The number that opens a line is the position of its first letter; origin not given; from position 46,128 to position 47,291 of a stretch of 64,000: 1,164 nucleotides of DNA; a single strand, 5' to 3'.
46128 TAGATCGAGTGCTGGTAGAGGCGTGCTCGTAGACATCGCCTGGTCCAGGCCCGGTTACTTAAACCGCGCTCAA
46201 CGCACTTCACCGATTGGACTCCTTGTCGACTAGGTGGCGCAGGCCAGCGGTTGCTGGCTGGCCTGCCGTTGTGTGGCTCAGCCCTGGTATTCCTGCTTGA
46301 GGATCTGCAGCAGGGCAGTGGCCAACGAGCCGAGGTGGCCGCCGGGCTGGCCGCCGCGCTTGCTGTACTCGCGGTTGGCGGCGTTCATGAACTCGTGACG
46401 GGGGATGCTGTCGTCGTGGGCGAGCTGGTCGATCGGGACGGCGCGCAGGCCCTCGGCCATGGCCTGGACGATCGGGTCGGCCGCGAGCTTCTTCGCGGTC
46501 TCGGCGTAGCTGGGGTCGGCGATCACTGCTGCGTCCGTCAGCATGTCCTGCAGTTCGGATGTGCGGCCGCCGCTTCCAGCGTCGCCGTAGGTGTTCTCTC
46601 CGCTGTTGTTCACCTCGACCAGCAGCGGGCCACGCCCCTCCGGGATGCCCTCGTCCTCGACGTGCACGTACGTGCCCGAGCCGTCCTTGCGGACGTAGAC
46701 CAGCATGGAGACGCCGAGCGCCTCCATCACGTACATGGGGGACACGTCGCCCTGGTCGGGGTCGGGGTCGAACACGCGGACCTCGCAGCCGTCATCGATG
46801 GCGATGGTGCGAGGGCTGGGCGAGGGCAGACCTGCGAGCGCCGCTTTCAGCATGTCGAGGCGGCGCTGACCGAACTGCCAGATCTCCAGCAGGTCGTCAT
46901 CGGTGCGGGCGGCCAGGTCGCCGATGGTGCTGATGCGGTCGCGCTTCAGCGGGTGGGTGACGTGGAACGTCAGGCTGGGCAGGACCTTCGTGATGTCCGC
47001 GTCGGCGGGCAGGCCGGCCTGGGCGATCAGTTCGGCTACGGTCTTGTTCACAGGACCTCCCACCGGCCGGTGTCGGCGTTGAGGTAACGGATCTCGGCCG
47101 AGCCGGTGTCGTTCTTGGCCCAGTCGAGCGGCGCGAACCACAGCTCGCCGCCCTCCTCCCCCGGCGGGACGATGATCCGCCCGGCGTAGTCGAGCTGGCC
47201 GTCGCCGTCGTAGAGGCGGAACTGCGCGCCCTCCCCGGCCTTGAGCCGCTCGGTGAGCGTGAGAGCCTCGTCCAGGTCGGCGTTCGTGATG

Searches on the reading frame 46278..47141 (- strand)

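Call 52: search_protein_families(library=pfam, proteins=[window:46278-47141:-], max_evalue=0.01)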
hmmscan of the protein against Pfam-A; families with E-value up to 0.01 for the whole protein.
window:46278-47141:- (287 aa): 1 family
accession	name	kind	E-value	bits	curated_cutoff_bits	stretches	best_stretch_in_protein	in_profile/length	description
PF03118.21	RNA_pol_A_CTD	-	8.7e-07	29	23.8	1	57-103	20-66/67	Bacterial RNA polymerase, alpha chain C terminal domain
